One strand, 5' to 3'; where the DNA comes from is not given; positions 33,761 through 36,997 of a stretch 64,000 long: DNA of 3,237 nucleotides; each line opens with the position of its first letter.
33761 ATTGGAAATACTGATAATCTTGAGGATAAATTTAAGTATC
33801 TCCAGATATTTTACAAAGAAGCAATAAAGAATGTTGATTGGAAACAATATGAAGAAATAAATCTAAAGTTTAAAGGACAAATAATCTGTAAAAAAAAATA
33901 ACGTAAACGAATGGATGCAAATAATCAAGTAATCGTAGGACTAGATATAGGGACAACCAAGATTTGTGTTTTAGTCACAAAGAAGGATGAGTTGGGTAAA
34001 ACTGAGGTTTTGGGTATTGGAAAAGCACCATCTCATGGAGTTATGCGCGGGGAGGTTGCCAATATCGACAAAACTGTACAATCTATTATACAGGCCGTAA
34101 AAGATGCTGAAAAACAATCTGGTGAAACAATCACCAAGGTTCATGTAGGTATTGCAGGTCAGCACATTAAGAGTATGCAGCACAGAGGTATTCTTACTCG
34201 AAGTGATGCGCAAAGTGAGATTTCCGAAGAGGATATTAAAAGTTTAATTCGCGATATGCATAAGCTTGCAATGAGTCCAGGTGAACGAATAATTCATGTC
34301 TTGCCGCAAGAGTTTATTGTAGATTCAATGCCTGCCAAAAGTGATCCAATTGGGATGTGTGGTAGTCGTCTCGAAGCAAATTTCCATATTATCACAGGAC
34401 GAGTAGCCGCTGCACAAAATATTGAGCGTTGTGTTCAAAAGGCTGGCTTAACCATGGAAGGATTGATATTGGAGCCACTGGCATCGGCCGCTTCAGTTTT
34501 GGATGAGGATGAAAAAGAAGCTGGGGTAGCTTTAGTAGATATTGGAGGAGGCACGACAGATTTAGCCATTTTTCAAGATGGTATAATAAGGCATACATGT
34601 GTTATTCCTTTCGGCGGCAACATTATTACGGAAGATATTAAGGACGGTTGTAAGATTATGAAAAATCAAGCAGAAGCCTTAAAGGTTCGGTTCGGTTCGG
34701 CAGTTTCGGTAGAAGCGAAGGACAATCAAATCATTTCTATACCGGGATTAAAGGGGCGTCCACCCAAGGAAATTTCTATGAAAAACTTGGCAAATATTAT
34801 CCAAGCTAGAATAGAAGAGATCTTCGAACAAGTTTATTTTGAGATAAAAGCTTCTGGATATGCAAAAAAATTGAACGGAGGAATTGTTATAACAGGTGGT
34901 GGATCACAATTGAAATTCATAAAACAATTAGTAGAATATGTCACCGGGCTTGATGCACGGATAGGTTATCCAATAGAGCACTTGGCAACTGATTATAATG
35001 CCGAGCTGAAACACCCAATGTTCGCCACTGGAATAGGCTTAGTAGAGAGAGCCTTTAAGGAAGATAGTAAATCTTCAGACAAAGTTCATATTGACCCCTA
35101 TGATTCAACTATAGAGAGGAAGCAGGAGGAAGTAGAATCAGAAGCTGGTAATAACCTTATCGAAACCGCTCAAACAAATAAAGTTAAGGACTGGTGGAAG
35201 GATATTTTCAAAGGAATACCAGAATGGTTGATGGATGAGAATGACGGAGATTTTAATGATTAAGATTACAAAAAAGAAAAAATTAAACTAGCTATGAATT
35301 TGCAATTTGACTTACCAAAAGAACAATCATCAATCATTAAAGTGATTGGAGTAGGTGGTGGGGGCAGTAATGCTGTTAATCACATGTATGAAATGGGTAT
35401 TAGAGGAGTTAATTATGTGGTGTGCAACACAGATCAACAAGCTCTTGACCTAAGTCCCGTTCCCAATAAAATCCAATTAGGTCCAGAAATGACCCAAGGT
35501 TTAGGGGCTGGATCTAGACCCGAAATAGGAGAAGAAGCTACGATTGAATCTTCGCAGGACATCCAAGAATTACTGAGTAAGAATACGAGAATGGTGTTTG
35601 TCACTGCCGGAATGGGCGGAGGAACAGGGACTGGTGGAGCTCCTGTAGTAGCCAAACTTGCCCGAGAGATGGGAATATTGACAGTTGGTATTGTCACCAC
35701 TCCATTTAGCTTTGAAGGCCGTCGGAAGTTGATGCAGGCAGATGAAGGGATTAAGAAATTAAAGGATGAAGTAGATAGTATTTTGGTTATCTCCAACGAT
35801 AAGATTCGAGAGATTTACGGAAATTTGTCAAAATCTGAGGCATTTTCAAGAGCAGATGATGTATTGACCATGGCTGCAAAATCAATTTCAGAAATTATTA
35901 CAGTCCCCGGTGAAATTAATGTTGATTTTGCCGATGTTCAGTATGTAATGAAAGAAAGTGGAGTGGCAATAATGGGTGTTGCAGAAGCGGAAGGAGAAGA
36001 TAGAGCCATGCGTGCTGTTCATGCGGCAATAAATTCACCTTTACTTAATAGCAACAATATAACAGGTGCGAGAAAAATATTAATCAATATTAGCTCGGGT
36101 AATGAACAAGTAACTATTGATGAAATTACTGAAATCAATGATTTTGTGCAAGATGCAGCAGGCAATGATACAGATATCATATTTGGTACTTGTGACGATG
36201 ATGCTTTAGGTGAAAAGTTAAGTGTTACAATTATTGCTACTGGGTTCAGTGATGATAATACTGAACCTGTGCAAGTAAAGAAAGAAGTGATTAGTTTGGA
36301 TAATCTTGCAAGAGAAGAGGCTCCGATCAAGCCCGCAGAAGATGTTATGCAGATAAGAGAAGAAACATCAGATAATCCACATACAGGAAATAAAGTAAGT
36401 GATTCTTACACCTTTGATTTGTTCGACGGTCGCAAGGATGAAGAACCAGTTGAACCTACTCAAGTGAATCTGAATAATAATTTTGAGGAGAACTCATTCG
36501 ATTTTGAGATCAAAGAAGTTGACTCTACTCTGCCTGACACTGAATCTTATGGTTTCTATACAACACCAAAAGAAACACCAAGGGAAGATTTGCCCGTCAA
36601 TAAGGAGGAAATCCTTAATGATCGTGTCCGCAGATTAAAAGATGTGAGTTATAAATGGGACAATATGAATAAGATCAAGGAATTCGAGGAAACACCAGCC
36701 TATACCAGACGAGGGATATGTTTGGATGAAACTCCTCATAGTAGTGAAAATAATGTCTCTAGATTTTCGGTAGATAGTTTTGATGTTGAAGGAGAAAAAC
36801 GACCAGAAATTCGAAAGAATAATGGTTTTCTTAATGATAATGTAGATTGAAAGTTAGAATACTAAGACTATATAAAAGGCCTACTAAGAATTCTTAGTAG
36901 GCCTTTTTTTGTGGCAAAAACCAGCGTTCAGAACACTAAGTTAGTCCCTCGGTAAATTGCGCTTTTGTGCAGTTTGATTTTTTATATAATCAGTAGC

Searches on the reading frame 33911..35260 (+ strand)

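Call 18: search_protein_families(library=pfam, proteins=[window:33911-35260:+], max_evalue=0.00001)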
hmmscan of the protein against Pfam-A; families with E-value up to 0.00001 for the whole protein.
window:33911-35260:+ (450 aa): 5 families
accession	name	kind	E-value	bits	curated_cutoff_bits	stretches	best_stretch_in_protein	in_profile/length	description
PF14450.12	FtsA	-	5.5e-47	159.7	31.8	2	207-376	1-127/127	Cell division protein FtsA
PF02491.25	SHS2_FTSA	-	5.2e-26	91.3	25.4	1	83-162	1-79/79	SHS2 domain inserted in FTSA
PF06723.19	MreB_Mbl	-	2.1e-12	47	27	1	170-351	111-303/327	MreB/Mbl protein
PF11104.14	PilM_2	-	9.1e-11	41.7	27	0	193-259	169-235/340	Type IV pilus assembly protein PilM;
PF06277.17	EutA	-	8e-08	32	27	1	175-259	116-199/475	Ethanolamine utilisation protein EutA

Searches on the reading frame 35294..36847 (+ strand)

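Call 18: search_protein_families(library=pfam, proteins=[window:35294-36847:+], max_evalue=0.00001)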
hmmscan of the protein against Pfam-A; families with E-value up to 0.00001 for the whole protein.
window:35294-36847:+ (518 aa): 2 families
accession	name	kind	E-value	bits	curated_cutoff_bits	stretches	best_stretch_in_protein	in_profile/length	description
PF00091.31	Tubulin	-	4.7e-47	161.2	33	1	15-175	2-189/190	Tubulin/FtsZ family, GTPase domain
PF12327.13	FtsZ_C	-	8.8e-24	84.1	27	1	223-318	1-94/95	FtsZ family, C-terminal domain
